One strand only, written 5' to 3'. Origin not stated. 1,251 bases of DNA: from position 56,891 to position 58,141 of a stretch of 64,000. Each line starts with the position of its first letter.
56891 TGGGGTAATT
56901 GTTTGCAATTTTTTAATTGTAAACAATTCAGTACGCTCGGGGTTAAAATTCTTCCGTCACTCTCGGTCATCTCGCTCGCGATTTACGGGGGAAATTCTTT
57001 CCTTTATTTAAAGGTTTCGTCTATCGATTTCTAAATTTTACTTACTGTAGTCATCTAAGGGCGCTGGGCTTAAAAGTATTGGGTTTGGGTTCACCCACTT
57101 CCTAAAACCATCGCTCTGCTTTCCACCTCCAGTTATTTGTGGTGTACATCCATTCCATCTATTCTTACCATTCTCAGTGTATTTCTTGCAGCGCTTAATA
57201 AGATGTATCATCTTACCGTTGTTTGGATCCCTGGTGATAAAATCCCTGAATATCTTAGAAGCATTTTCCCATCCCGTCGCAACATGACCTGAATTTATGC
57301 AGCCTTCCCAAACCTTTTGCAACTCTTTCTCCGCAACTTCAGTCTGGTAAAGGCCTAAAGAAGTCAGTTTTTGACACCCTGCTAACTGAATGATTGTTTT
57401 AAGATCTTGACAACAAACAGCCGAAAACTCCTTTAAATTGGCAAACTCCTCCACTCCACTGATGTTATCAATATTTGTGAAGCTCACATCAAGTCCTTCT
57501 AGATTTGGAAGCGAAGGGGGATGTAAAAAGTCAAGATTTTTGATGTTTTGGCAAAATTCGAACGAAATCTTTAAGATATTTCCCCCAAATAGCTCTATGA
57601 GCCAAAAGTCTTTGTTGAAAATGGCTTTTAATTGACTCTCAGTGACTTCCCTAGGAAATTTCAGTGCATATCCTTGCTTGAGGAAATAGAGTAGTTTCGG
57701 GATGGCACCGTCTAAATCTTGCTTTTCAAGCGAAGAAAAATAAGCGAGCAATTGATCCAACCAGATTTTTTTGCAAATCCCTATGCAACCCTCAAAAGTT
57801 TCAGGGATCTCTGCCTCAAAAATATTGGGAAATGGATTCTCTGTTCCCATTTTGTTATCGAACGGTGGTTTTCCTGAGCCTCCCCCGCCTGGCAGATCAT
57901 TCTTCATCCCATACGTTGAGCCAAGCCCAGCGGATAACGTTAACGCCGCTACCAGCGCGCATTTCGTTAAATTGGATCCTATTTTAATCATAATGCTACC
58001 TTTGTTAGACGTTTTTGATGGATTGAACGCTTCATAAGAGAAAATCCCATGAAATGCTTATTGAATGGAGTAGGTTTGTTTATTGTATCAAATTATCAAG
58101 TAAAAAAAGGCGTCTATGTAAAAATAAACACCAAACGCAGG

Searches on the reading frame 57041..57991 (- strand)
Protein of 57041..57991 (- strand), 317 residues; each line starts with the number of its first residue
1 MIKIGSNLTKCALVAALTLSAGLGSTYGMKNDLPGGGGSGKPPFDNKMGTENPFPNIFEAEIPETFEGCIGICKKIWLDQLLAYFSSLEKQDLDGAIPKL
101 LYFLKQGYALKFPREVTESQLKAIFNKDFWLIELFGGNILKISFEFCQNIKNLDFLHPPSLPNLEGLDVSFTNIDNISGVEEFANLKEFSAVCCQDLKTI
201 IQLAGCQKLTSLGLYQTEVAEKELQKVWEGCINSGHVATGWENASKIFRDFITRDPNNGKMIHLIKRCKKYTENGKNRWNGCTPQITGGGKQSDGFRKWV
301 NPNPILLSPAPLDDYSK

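Call 56: search_protein_families(library=pfam, proteins=[window:57041-57991:-], max_evalue=0.00001)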
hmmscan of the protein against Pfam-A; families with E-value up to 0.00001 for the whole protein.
window:57041-57991:- (317 aa): 0 families

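Call 65: search_protein_families(library=pfam, proteins=[window:57041-57991:-], max_evalue=1)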
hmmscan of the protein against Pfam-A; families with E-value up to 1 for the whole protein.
window:57041-57991:- (317 aa): 5 families
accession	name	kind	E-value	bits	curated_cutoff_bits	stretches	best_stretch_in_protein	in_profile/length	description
PF12799.13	LRR_4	-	0.00012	22.7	27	1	148-180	9-42/44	Leucine Rich repeats (2 copies)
PF23952.1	LRR_EndoS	-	0.0095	16.6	27.9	1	166-210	27-71/116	Endo-beta-N-acetylglucosaminidase EndoS LRR domain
PF25013.1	LRR_Zer-1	-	0.032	14.8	27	1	160-217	84-137/137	Zer-1-like, Leucine-rich repeats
PF23247.1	LRR_RPS2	-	0.07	13.5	27.9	0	121-208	12-147/160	Plant disease resistance protein RPS2-like, leucine-rich repeats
PF00234.27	Tryp_alpha_amyl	-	0.16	12.7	21.7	1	188-271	22-69/76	Protease inhibitor/seed storage/LTP family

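Call 80: search_protein_families(library=padloc, proteins=[window:57041-57991:-], max_evalue=0.01)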
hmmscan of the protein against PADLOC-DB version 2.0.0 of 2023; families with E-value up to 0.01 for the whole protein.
window:57041-57991:- (317 aa): 0 families

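Call 82: search_solved_structures(query=window:57041-57991:-, max_evalue=1)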
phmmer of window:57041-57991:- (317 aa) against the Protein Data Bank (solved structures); distinct sequences matched with E-value up to 1: 8.
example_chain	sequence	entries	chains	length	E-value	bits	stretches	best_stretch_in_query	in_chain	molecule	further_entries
6obn_C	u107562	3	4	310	0.062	16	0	151-212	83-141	Protein phosphatase 1 regulatory subunit 7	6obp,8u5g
6mky_A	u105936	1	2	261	0.087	15.5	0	150-213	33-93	Protein phosphatase 1 regulatory subunit 7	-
8b5r_S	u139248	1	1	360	0.13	15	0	159-212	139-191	Protein phosphatase 1 regulatory subunit 7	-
6hkw_A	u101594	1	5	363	0.13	15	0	159-212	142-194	Protein phosphatase 1 regulatory subunit 7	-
9e5c_1i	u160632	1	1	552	0.49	13.1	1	137-218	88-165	Dynein regulatory complex subunit 3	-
4ezg_A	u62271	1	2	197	0.57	12.9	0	148-191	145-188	Putative uncharacterized protein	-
5il7_A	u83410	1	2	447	0.58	12.8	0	154-220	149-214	Rab family protein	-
8j07_3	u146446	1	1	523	1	12.1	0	159-209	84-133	Dynein regulatory complex subunit 3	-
